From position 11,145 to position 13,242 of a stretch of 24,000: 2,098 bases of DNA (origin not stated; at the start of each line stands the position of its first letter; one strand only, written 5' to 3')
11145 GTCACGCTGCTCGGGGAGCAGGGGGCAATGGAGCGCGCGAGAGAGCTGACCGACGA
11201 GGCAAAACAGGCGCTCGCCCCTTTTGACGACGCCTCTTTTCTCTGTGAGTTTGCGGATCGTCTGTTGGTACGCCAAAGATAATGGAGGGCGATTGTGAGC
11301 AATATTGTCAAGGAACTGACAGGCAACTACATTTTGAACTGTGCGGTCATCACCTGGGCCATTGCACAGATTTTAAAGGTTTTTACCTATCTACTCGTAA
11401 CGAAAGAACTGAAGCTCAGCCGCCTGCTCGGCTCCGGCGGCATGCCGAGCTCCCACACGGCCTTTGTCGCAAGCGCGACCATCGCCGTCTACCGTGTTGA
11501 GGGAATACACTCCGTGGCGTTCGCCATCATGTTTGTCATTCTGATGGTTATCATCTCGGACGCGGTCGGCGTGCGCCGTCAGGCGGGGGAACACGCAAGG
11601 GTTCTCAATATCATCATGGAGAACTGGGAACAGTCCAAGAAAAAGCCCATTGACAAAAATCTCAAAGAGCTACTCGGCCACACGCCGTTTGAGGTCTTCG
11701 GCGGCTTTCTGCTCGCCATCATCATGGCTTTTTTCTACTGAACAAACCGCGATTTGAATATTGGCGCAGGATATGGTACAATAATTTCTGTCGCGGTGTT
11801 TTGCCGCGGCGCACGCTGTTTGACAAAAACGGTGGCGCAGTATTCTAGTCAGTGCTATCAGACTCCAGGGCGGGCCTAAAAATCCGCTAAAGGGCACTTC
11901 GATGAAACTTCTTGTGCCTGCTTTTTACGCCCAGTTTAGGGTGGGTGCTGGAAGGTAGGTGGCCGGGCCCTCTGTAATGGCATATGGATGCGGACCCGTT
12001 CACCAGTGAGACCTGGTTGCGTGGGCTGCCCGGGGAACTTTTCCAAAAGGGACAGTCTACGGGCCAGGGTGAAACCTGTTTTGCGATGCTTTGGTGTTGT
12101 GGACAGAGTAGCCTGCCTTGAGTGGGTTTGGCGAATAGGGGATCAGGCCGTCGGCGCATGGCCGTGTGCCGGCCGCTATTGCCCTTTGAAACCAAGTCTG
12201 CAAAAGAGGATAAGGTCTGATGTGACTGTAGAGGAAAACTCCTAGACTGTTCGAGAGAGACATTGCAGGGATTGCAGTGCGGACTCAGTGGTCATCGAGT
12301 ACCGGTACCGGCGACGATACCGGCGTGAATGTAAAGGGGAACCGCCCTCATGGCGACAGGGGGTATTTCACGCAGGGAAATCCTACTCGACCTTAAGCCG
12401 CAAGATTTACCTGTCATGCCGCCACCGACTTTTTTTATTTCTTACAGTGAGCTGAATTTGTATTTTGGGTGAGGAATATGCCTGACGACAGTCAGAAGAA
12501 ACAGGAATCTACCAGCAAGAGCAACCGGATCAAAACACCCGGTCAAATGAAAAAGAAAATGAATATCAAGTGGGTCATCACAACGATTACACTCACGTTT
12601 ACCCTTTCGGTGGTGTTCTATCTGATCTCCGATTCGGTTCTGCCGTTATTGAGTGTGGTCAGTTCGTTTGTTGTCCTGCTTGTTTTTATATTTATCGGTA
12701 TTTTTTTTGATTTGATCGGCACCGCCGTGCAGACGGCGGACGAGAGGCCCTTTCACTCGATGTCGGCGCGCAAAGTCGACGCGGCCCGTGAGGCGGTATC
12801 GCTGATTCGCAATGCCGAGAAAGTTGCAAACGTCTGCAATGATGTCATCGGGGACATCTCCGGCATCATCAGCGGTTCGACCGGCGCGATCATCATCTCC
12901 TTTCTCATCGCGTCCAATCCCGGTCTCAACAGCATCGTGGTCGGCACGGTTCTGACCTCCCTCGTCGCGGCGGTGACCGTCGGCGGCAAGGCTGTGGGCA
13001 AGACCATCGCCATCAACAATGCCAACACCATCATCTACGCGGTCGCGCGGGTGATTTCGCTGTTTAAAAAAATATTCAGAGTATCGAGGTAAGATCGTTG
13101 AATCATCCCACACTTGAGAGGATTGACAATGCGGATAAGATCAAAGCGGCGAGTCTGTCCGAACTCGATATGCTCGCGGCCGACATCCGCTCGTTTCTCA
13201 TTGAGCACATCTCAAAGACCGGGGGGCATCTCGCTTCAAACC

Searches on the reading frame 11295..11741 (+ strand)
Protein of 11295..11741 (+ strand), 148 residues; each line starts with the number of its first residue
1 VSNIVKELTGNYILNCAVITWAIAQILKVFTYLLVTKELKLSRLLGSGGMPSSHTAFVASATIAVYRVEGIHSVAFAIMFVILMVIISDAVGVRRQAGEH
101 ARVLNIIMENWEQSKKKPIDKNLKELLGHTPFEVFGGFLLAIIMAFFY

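Call 4: search_protein_families(library=pfam, proteins=[window:11295-11741:+])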
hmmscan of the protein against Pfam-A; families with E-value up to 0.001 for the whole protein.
window:11295-11741:+ (148 aa): 1 family
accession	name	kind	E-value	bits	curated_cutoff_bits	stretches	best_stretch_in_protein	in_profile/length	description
PF02681.20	DUF212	-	1e-41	142.5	26.5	1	11-143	3-125/126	Divergent PAP2 family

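Call 7: search_protein_families(library=ncbifam, proteins=[window:11295-11741:+])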
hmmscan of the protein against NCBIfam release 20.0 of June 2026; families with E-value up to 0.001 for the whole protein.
window:11295-11741:+ (148 aa): 0 families

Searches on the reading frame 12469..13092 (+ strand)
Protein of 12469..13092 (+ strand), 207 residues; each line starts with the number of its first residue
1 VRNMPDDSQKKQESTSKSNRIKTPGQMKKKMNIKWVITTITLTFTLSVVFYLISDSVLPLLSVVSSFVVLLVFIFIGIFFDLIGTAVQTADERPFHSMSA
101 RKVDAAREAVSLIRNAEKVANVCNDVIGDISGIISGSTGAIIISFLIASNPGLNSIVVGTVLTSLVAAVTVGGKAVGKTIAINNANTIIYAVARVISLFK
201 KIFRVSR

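Call 4: search_protein_families(library=pfam, proteins=[window:12469-13092:+])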
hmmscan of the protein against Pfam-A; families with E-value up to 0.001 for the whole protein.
window:12469-13092:+ (207 aa): 1 family
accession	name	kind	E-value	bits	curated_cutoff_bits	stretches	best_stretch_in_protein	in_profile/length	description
PF01595.25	CNNM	-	1.8e-06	28.2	28.4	1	69-204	2-132/181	Cyclin M transmembrane N-terminal domain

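Call 7: search_protein_families(library=ncbifam, proteins=[window:12469-13092:+])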
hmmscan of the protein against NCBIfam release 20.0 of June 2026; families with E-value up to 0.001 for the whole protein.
window:12469-13092:+ (207 aa): 0 families

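Call 13: find_encoding_contigs(protein=window:12478-13092:+, flank=6000, max_places=6)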
Protein window:12478-13092:+ (204 aa): 2 contigs read that carry it; 2 places shown.
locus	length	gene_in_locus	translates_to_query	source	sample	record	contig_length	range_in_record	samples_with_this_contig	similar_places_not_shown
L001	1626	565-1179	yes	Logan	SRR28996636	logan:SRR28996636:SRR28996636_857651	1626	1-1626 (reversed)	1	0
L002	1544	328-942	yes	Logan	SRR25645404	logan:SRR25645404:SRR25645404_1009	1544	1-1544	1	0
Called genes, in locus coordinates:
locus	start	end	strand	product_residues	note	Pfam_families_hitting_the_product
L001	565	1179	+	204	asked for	PF01595:CNNM (weak)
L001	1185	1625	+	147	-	?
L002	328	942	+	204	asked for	PF01595:CNNM (weak)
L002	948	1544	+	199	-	?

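Call 14: find_related_loci(query=window:12478-13089:+, collection=genome_contigs, flank=4000)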
Query window:12478-13089:+ (204 aa) in genome_contigs; peptide patterns used: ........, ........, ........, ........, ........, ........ (x = any residue, [..] = any of these).
600 stretches matched a pattern (row limit reached: there are more); 4 encode a relative of the query (tblastn E <= 1e-3); 4 distinct loci.
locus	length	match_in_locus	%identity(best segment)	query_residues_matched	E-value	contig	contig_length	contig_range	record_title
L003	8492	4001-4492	48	32-196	4e-39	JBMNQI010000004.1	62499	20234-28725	MAG: Oscillospiraceae bacterium isolate SBF912SR1HQ0028 scaffold_1208_c1, whole genome shotgun sequence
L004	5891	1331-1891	44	15-198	3e-34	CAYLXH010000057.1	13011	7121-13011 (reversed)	MAG TPA_asm: uncultured Butyricicoccus sp. isolate SRP222994_co1_32 genome assembly, contig: NODE_10134_length_13011_cov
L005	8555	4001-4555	38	2-196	1e-32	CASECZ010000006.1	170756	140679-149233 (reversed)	uncultured Clostridia bacterium isolate A31_L1_344344_idba_bin.52 genome assembly, contig: A31_L1_344344_idba_bin.52.fa_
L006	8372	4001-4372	42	60-183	9e-22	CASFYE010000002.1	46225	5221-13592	uncultured Firmicutes bacterium isolate SI.B45.metabat-bins.19 genome assembly, contig: SI.B45.metabat-bins.19.fa_k141_5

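Call 16: find_homologous_proteins(query=window:12478-13089:+)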
Query window:12478-13089:+ (204 aa): 2275 proteins with E <= 0.001 among 2971 candidates; the best 120 are listed.
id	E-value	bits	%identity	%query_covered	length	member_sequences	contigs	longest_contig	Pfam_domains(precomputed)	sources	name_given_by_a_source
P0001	2.5e-98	345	100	87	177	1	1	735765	PF01595.26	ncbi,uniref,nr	ncbi:CNNM domain-containing protein [Feifania hominis]|uniref:CNNM transmembrane domain-containing p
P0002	9.2e-51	190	55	89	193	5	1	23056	-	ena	-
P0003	2.5e-50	189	47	93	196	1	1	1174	-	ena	-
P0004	4.4e-50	188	54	91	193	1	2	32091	-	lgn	-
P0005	4.5e-50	188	51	98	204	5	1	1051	PF01595.26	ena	-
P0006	4.8e-50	188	49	97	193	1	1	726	-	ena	-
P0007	9.3e-50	187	47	97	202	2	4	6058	-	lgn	-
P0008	2.1e-49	186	47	97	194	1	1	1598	-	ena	-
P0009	2.8e-49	185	47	96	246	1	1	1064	-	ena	-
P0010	2.9e-49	185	49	93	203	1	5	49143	PF01595.26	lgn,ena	-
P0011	3.6e-49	185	49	93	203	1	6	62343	-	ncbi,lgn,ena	-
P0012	5.1e-49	185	49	93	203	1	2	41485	-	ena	-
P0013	6.9e-49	184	49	93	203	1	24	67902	PF01595.26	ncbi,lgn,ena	-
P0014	7.1e-49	184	49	93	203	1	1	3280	-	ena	-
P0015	7.6e-49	184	52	84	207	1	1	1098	-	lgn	-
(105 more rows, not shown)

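Call 34: search_solved_structures(query=A2, max_evalue=1, show_alignments=1)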
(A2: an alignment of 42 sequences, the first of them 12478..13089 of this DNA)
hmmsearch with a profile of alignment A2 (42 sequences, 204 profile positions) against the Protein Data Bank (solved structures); distinct sequences matched with E-value up to 1: 1.
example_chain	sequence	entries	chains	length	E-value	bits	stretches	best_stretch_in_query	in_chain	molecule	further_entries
7oq1_A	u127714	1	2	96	0.69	12.5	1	43-79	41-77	Potassium channel protein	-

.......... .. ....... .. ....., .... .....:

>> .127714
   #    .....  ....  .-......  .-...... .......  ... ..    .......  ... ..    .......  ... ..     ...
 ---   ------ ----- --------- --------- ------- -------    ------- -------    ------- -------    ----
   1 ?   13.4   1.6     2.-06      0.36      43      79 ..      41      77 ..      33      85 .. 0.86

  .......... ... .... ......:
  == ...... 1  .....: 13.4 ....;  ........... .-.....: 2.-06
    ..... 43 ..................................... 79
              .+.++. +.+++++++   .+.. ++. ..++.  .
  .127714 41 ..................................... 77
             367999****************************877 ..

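Call 39: predict_structure(alignment_id=A2)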
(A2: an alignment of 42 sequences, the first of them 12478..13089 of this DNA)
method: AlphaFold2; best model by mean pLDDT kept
length: 204 residues; sequences in the alignment: 42
mean_pLDDT: 86.5   pTM: 0.75
mean pLDDT of the five models: 86.5, 85.3, 85.0, 84.5, 83.8
residues with pLDDT >= 90: 131; 70-90: 45; 50-70: 17; < 50: 11
segments of 3 or more residues with pLDDT < 50: 6-13
pLDDT, mean of each block of 10 residues (from residue 1): 47 51 70 89 87 84 92 95 96 96 96 93 88 91 92 95 95 96 97 92 63
secondary structure, 60 per line:
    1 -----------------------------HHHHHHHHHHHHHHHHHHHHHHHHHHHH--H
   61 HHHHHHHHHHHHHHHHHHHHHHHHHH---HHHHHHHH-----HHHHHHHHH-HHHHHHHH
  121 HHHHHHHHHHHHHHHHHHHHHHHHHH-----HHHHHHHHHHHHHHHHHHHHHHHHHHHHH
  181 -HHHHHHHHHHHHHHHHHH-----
elements in order: H30-57 H60-86 H90-97 H103-111 H113-146 H152-180 H182-199

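Call 45: fold_search(model_id=the predicted structure, library=pdb)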
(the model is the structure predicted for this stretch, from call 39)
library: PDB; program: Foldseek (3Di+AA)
matches with E <= 10: 73; with E <= 0.001: 0
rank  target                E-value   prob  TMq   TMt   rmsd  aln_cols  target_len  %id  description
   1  7m1t_B                7.9e-02  1.00  0.45  0.31   7.0       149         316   15  Crystal structure of an archaeal CNNM, MtCorB, with C-terminal deletion in complex with Mg2+-ATP (released 2021-06-16)
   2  7m1t_A                2.0e-01  1.00  0.52  0.35   4.5       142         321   17  Crystal structure of an archaeal CNNM, MtCorB, with C-terminal deletion in complex with Mg2+-ATP (released 2021-06-16)
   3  7m1u_B                4.3e-01  0.99  0.49  0.35   4.6       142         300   18  Crystal structure of an archaeal CNNM, MtCorB, R235L mutant with C-terminal deletion (released 2021-06-16)
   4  7m1u_A                8.3e-01  0.99  0.51  0.35   4.6       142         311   18  Crystal structure of an archaeal CNNM, MtCorB, R235L mutant with C-terminal deletion (released 2021-06-16)
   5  7cfg                  1.5e+00  0.80  0.41  0.51   8.1       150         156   17  Structure of the transmembrane domain of the bacterial CNNM/CorC family Mg2+ transporter in complex with Mg2+ (released 2021-02-24)
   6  7cff                  1.6e+00  0.77  0.41  0.50   8.1       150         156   17  Structure of the thermostabilized transmembrane domain of the bacterial CNNM/CorC family Mg2+ transporter in complex wit (released 2021-02-24)
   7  4u9l_A                1.6e+00  0.15  0.21  0.23  14.7       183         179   15  Structure of a membrane protein (released 2014-12-03)
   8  8jtc                  1.7e+00  0.16  0.23  0.15  12.6       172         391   13  Human VMAT2 complex with reserpine (released 2023-11-29)
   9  4ry2_B                2.1e+00  0.23  0.32  0.11  16.1       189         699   15  Crystal structure of the peptidase-containing ABC transporter PCAT1 (released 2015-07-22)
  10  4u9l_B                2.1e+00  0.13  0.21  0.23  14.8       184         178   15  Structure of a membrane protein (released 2014-12-03)
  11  9n63_A                2.2e+00  0.09  0.21  0.10  15.9       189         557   15  Transporter associated with antigen processing (TAP) EQ mutant bound to ATP in the outward-facing open state (released 2025-09-03)
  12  1i4d_B                2.3e+00  0.11  0.20  0.23  21.6       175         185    7  CRYSTAL STRUCTURE ANALYSIS OF RAC1-GDP COMPLEXED WITH ARFAPTIN (P21) (released 2001-05-16)
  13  1i49_A                2.6e+00  0.08  0.17  0.18  22.4       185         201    8  CRYSTAL STRUCTURE ANALYSIS OF ARFAPTIN (released 2001-05-16)
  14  5l22_B                3.9e+00  0.15  0.32  0.15  13.8       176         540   12  PrtD T1SS ABC transporter (released 2017-03-08)
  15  4dcn_D                3.9e+00  0.06  0.17  0.18  19.7       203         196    8  Crystal Structure Analysis of the Arfaptin2 BAR domain in Complex with ARL1 (released 2012-06-13)
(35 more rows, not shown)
